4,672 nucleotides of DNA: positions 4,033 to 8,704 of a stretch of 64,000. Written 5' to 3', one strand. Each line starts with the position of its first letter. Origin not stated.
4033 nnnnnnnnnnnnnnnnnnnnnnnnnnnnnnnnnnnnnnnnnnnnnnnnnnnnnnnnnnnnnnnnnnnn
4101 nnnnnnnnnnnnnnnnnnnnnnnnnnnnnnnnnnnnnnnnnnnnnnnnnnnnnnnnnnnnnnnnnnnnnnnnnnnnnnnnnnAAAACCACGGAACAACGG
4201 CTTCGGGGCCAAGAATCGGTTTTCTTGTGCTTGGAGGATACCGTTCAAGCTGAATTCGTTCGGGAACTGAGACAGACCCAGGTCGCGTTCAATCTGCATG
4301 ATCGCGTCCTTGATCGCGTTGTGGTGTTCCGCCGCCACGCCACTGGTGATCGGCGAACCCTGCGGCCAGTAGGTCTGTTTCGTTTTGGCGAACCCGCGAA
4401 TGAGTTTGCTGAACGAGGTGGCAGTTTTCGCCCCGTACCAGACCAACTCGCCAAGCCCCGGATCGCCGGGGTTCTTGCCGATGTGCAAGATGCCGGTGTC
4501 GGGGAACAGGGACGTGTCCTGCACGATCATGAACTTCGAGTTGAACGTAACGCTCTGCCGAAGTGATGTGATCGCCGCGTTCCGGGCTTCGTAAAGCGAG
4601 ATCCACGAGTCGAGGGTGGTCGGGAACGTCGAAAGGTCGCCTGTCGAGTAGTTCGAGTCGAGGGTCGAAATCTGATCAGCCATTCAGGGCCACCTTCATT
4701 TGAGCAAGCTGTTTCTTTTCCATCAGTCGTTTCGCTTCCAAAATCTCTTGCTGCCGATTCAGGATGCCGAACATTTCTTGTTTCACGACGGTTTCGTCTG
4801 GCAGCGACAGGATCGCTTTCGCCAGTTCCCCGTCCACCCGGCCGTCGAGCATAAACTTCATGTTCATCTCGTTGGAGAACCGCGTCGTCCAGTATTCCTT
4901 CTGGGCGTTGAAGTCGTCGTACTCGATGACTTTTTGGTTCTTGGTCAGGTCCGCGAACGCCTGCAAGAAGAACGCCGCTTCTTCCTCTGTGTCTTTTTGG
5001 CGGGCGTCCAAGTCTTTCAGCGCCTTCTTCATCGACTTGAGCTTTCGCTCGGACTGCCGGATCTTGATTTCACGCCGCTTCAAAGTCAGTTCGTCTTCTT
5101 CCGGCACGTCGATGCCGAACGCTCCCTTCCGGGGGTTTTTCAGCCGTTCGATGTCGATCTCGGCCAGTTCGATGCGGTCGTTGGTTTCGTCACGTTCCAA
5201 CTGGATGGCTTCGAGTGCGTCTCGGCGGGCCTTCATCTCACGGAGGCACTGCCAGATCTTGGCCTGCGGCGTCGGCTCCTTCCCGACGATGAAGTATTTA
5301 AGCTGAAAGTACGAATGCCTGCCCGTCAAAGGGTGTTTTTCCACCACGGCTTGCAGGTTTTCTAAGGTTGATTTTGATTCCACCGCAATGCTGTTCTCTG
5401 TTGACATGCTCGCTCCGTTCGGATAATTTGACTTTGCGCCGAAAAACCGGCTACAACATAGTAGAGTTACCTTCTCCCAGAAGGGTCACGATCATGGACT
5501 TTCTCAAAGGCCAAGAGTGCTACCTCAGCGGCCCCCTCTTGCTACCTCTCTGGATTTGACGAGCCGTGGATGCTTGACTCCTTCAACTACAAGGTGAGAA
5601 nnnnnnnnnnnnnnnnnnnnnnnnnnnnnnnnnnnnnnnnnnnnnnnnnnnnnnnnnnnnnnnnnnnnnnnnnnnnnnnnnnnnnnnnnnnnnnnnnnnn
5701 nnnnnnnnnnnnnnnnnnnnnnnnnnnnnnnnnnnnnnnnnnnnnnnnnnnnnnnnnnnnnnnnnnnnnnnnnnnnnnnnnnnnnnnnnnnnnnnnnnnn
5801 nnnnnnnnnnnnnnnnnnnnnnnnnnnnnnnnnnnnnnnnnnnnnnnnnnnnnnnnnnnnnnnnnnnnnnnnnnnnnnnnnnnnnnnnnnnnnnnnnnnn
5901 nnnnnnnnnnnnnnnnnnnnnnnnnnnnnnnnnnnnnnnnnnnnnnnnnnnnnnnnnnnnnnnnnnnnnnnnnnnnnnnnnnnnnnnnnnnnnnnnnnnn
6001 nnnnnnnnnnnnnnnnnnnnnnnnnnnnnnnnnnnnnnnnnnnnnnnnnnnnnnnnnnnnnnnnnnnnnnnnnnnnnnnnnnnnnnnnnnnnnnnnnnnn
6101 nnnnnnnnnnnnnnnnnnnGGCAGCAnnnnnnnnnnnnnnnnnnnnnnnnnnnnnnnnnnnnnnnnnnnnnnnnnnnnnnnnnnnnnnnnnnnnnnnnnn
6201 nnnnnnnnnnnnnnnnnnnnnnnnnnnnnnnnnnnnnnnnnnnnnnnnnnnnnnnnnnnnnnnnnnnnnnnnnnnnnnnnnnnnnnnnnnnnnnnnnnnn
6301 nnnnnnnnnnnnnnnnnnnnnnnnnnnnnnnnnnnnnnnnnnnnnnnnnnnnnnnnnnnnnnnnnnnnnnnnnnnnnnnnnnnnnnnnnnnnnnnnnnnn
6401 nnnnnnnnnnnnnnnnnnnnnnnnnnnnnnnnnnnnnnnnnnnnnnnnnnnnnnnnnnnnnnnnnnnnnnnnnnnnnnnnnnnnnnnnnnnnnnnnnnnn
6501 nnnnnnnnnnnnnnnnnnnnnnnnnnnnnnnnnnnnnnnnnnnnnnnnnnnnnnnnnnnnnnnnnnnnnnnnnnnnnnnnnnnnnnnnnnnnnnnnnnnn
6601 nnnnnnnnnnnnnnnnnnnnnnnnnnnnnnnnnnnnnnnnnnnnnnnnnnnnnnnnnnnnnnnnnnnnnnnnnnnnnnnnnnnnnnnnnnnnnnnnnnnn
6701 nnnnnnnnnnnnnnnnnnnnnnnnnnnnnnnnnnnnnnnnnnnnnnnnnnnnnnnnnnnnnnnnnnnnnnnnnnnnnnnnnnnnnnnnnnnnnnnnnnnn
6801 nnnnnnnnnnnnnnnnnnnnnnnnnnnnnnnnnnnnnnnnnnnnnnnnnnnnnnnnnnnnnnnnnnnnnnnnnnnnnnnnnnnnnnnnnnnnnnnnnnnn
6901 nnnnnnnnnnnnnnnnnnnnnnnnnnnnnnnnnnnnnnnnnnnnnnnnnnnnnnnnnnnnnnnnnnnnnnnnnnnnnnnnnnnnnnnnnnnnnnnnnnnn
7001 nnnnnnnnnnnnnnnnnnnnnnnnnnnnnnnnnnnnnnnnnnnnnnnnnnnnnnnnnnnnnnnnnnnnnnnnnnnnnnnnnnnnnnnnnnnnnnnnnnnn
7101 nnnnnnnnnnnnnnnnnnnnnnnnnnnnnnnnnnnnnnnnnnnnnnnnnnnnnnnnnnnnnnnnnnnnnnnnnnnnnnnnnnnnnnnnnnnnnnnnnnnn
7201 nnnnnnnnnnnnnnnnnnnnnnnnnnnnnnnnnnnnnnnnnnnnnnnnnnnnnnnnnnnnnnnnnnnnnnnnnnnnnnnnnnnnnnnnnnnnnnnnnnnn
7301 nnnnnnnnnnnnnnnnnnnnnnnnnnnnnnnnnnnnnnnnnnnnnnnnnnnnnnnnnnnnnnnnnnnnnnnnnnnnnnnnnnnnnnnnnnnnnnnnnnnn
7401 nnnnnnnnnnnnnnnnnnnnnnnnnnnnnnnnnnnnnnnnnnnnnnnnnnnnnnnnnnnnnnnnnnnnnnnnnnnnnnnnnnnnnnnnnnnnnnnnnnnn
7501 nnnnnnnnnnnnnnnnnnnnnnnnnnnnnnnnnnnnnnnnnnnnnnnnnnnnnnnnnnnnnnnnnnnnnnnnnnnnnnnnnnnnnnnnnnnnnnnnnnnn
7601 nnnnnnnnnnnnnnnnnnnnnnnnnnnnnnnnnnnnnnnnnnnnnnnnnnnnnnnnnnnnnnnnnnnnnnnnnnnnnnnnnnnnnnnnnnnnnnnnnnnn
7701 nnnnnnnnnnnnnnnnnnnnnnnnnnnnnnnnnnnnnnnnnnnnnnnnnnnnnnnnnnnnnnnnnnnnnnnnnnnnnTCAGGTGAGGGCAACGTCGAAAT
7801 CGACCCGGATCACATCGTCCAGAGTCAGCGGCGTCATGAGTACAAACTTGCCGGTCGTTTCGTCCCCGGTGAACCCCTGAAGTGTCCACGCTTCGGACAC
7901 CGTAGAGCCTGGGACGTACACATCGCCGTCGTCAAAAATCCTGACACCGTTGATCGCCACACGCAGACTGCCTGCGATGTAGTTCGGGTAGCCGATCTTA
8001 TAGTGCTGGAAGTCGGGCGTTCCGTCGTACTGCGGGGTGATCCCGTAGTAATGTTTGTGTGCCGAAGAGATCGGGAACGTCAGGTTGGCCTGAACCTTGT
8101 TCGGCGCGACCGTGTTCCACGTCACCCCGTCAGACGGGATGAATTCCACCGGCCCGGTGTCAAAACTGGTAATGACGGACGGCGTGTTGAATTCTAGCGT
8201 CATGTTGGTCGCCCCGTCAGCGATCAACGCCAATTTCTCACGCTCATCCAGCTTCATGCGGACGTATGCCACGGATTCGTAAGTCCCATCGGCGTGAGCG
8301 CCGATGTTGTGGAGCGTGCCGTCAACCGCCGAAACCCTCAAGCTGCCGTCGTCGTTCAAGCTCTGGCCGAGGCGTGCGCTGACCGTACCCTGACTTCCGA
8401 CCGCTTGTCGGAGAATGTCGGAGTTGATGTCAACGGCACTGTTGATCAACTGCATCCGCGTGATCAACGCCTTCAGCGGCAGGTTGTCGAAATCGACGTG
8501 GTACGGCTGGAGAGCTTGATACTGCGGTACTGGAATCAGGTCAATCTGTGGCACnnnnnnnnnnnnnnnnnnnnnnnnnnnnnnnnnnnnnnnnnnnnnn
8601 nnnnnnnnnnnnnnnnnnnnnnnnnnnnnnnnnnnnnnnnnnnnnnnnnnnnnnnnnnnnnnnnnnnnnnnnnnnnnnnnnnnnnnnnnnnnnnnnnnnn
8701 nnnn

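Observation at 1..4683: Three consecutive fibre paralogs with a shared N-terminal module and PKD-like domain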

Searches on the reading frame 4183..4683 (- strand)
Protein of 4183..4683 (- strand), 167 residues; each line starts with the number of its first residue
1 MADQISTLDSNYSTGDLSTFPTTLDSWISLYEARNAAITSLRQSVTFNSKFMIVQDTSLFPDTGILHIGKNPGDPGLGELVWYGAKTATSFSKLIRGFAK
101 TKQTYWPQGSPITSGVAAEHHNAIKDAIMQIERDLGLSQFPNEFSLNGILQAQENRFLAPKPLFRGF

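Call 40: search_solved_structures(query=A3, max_evalue=10, show_alignments=3)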
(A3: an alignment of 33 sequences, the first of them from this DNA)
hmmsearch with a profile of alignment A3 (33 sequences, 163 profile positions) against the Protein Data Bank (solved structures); distinct sequences matched with E-value up to 10: 1.
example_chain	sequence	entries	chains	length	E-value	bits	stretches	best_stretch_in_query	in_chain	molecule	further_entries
5u65_A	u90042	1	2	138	0.26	14.3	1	72-118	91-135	VHH-5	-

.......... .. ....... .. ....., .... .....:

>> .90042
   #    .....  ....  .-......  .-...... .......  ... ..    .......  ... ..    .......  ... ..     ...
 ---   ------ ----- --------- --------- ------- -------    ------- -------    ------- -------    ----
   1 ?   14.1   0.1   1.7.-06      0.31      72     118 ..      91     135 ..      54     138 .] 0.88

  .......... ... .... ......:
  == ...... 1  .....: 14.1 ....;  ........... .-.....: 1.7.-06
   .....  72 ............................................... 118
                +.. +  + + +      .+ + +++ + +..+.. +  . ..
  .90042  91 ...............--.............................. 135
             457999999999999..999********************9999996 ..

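Call 46: search_protein_representatives(alignment_id=A3)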
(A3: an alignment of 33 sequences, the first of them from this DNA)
Query: 33 sequences, 163 profile positions. Proteins with E-value up to 0.001 (for the whole library): 2002; up to 1e-10: 908; up to 1e-30: 184. The best 150 are listed.
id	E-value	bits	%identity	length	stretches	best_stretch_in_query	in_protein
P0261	4.5e-57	208.7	-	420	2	2-160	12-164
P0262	2.0e-52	193.6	-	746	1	2-160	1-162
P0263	4.2e-52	192.6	-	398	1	4-160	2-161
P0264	8.0e-51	188.4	-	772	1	2-162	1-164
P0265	4.8e-50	185.9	-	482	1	8-161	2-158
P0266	8.7e-50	185.0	-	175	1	2-162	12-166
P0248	1.1e-49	184.7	-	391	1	3-163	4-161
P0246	4.3e-49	182.8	-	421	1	2-163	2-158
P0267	4.6e-49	182.7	-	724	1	2-162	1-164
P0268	1.3e-48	181.3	-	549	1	8-161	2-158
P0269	2.5e-48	180.3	-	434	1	2-162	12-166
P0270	6.3e-48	179.0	-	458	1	2-163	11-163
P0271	7.3e-48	178.8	-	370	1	3-163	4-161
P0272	1.0e-47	178.3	-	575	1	2-163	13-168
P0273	1.8e-47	177.5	-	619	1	2-163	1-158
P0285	1.1e-44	168.4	-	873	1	3-161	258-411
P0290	2.6e-44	167.3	-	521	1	3-162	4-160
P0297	1.5e-43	164.8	-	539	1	4-163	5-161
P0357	4.9e-38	146.8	-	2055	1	4-162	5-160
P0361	7.8e-38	146.2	-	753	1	4-162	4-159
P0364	1.3e-37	145.5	-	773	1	4-162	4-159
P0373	7.5e-37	143.0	-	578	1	2-162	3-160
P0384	6.2e-36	140.0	-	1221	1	3-162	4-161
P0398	2.3e-34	134.9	-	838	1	6-162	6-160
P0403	8.4e-34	133.1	-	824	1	6-162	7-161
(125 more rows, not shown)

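Call 48: search_protein_families(library=phrogs, alignment_id=A3, max_evalue=0.01)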
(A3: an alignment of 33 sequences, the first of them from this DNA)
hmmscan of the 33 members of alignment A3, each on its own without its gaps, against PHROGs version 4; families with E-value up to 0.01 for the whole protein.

A. member 1, seq(167 aa): 2 families
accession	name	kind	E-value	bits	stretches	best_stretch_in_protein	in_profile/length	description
phrog_2885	-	tail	3.8e-05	21.1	1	36-100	70-127/4179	baseplate wedge subunit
phrog_4406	-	head and packaging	0.00013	19.7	1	40-110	2924-2986/3231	virion structural protein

B. families by the number of members that match (of 33 scanned): 9 families
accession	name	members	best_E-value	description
phrog_2885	-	12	1e-13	baseplate wedge subunit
phrog_4406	-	12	6.5e-13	virion structural protein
phrog_708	-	3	0.00015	baseplate wedge subunit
phrog_22827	-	3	0.00015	-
phrog_5838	-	3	0.0038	virion structural protein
phrog_11439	-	1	2.2e-06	tail fiber protein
phrog_7578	-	1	3.8e-06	-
phrog_358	-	1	0.00034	-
phrog_22325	-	1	0.0066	-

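Call 49: search_protein_families(library=pfam, proteins=[P0357, P0361, P0364, P0398, P0403, P0384, P0290, P0297, P0373, P0285], max_evalue=0.001)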
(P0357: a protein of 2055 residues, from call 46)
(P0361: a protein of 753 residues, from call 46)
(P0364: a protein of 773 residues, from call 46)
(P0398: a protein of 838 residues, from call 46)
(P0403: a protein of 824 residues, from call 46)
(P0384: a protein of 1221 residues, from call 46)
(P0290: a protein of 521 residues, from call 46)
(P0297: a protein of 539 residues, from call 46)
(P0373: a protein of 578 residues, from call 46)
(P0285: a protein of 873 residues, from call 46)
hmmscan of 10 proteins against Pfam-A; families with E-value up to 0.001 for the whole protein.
P0357 (2055 aa): 3 families
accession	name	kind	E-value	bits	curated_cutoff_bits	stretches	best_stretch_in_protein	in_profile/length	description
PF25390.1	WD40_RLD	-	9.3e-42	144.1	150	1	1757-1873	197-317/363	RCC1-like domain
PF00415.24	RCC1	-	4.5e-29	101.2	21.7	3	1773-1820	1-50/50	Regulator of chromosome condensation (RCC1) repeat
PF13540.12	RCC1_2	-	8.6e-28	95.8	22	3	1808-1836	2-30/30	Regulator of chromosome condensation (RCC1) repeat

P0361 (753 aa): 1 family
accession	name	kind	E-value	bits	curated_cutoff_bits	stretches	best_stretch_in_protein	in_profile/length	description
PF24681.1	Kelch_KLHDC2_KLHL20_DRC7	-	0.0003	20.6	50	1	357-529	12-185/221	KLHDC2/KLHL20/DRC7 Kelch-repeats domain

P0364 (773 aa): 0 families

P0398 (838 aa): 0 families

P0403 (824 aa): 0 families

P0384 (1221 aa): 0 families

P0290 (521 aa): 0 families

P0297 (539 aa): 0 families

P0373 (578 aa): 0 families

P0285 (873 aa): 1 family
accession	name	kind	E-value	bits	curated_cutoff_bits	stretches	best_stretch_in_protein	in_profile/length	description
PF14240.11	YHYH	-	1.1e-17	65.1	25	1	96-189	2-110/193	YHYH protein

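Call 65: predict_structure(alignment_id=A4)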
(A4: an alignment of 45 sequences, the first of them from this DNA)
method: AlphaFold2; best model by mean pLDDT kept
length: 167 residues; sequences in the alignment: 45
mean_pLDDT: 81.4   pTM: 0.55
mean pLDDT of the five models: 81.4, 81.3, 77.6, 76.5, 74.0
residues with pLDDT >= 90: 69; 70-90: 56; 50-70: 38; < 50: 4
segments of 3 or more residues with pLDDT < 50: 1-4
pLDDT, mean of each block of 10 residues (from residue 1): 54 63 66 71 95 95 91 87 96 91 94 72 73 83 90 89 74
secondary structure, 60 per line:
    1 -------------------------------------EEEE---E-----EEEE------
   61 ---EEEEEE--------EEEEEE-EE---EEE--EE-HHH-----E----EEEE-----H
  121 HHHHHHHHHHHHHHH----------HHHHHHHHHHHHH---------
elements in order: E38-41 E51-54 E64-69 E78-83 E90-92 E111-114 H120-135 H146-158

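Call 71: fold_search(model_id=the predicted structure, library=viral)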
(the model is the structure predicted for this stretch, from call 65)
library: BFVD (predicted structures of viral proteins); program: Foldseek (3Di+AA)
matches with E <= 10: 993; with E <= 0.001: 76
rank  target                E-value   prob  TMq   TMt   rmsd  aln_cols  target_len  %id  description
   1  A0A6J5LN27            6.7e-08  1.00  0.45  0.65   3.9       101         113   20  Uncharacterized protein [uncultured Caudovirales phage]
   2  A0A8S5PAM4            9.4e-08  1.00  0.45  0.37   3.7       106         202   22  Uncharacterized protein [Siphoviridae sp. ctPat53]
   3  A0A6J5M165            1.6e-07  1.00  0.43  0.16   8.4       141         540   18  Bacteriophage lambda, Stf, side tail fibre-repeat-2 (Fragment) [uncultured Caudovirales phage]
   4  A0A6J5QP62            4.8e-07  1.00  0.45  0.09   1.6        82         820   27  Uncharacterized protein [uncultured Caudovirales phage]
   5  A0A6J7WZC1            7.3e-07  1.00  0.45  0.18  12.4       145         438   23  Uncharacterized protein [uncultured Caudovirales phage]
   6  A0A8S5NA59            8.2e-07  1.00  0.45  0.41   4.7       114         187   19  Tail fiber protein (Fragment) [Siphoviridae sp. ctpLW14]
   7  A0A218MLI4            8.7e-07  1.00  0.42  0.23   1.9        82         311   27  Uncharacterized protein [uncultured virus]
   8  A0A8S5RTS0            1.0e-06  1.00  0.44  0.23  10.1       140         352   17  Lower baseplate protein [Caudovirales sp. gcode 4]
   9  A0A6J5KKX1            1.2e-06  1.00  0.44  0.29   5.0       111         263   19  Uncharacterized protein [uncultured Caudovirales phage]
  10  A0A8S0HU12            1.3e-06  1.00  0.41  0.24  11.3       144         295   21  (no name in the UniProt tables at hand)
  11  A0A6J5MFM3            1.5e-06  1.00  0.44  0.23   4.7       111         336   18  Tail fiber protein [uncultured Caudovirales phage]
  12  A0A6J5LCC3            1.7e-06  1.00  0.43  0.34   3.5        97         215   16  Uncharacterized protein [uncultured Caudovirales phage]
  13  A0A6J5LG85            1.7e-06  1.00  0.44  0.12   4.3       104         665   17  Intramolecular chaperone auto-processing domain containing protein [uncultured Caudovirales phage]
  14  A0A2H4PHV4            2.0e-06  1.00  0.48  0.14   4.0       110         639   16  (no name in the UniProt tables at hand)
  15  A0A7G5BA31            2.2e-06  1.00  0.44  0.18   8.6       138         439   14  Peptidase S74 domain-containing protein [Ralstonia phage Gamede]
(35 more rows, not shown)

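Call 94: find_encoding_contigs(protein=P0361, flank=8000, max_places=1)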
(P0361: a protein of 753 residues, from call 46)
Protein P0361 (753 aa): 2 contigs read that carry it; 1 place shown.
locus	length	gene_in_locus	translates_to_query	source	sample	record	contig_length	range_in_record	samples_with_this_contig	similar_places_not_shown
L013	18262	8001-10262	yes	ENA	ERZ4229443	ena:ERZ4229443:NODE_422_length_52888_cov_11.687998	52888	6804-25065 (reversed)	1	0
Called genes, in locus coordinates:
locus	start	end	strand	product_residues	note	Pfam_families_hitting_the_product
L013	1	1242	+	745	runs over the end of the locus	PF00801:PKD, PF18911:PKD_4 (faint)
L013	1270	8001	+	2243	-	-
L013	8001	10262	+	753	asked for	-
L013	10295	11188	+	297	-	-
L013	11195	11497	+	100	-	-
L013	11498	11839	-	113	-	-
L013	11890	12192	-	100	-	-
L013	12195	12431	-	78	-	-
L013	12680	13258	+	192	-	-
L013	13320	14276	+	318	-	PF01075:Glyco_transf_9 (weak)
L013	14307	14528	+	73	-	-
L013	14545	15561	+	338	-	PF25216:Volactin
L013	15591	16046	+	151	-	-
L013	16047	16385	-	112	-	-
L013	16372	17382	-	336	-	PF13155:Toprim_2, PF13362:Toprim_3 (weak)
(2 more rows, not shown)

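Call 95: find_encoding_contigs(protein=P0357, flank=8000, max_places=1)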
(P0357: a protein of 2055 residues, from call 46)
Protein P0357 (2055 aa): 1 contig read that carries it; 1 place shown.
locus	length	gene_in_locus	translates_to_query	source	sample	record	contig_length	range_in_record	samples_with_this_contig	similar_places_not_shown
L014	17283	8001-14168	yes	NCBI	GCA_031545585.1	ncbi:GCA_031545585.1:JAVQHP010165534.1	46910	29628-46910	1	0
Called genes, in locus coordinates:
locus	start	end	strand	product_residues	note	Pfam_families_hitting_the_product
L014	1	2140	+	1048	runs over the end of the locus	PF09684:Tail_P2_I (weak)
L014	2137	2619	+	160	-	-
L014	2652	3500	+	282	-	-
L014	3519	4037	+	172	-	-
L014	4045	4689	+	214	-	-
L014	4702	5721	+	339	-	PF00801:PKD, PF18911:PKD_4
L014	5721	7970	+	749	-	PF00801:PKD (weak), PF18911:PKD_4 (weak)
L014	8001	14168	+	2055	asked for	PF25390:WD40_RLD, PF00415:RCC1 (weak), PF13540:RCC1_2, PF25390:WD40_RLD, PF13540:RCC1_2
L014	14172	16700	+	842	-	-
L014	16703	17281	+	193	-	?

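Call 103: search_protein_families(library=phrogs, proteins=[L014:14172-16700:+, P0361], max_evalue=0.001)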
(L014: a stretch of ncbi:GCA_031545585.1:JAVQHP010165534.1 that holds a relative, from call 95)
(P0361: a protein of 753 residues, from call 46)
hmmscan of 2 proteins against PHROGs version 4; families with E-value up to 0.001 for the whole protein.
L014:14172-16700:+ (842 aa): 1 family
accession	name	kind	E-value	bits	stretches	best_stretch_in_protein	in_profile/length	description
phrog_20754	-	other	5.6e-08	32.9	1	21-156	25-141/324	protease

P0361 (753 aa): 1 family
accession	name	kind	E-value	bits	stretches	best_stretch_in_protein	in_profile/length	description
phrog_19111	-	unknown function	3.8e-19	69.7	2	354-545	80-264/443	-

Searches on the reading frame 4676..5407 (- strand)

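Call 7: search_protein_families(library=pfam, proteins=[window:4676-5407:-], max_evalue=0.1)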
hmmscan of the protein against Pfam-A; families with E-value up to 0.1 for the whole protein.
window:4676-5407:- (243 aa): 0 families

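Call 8: search_protein_families(library=phrogs, proteins=[window:4676-5407:-], max_evalue=0.01)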
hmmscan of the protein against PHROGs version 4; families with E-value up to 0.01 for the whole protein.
window:4676-5407:- (243 aa): 2 families
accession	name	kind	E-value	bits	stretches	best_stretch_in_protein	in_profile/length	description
phrog_1409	-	unknown function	2.6e-09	37.7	1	5-206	6-190/259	-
phrog_17196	-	other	0.0047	17.1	1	119-226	34-139/356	kinase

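Call 79: search_protein_families(library=pfam, proteins=[window:4676-5407:-], max_evalue=0.05)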
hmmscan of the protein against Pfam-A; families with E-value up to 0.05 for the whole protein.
window:4676-5407:- (243 aa): 0 families

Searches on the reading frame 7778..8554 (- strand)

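Call 7: search_protein_families(library=pfam, proteins=[window:7778-8554:-], max_evalue=0.1)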
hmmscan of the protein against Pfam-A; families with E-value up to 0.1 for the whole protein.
window:7778-8554:- (258 aa): 1 family
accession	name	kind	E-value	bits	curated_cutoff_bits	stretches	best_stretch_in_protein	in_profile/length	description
PF18259.7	CBM65_1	-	0.032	14.8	25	0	136-185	56-95/113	Carbohydrate binding module 65 domain 1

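Call 8: search_protein_families(library=phrogs, proteins=[window:7778-8554:-], max_evalue=0.01)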
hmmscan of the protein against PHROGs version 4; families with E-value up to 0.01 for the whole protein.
window:7778-8554:- (258 aa): 0 families
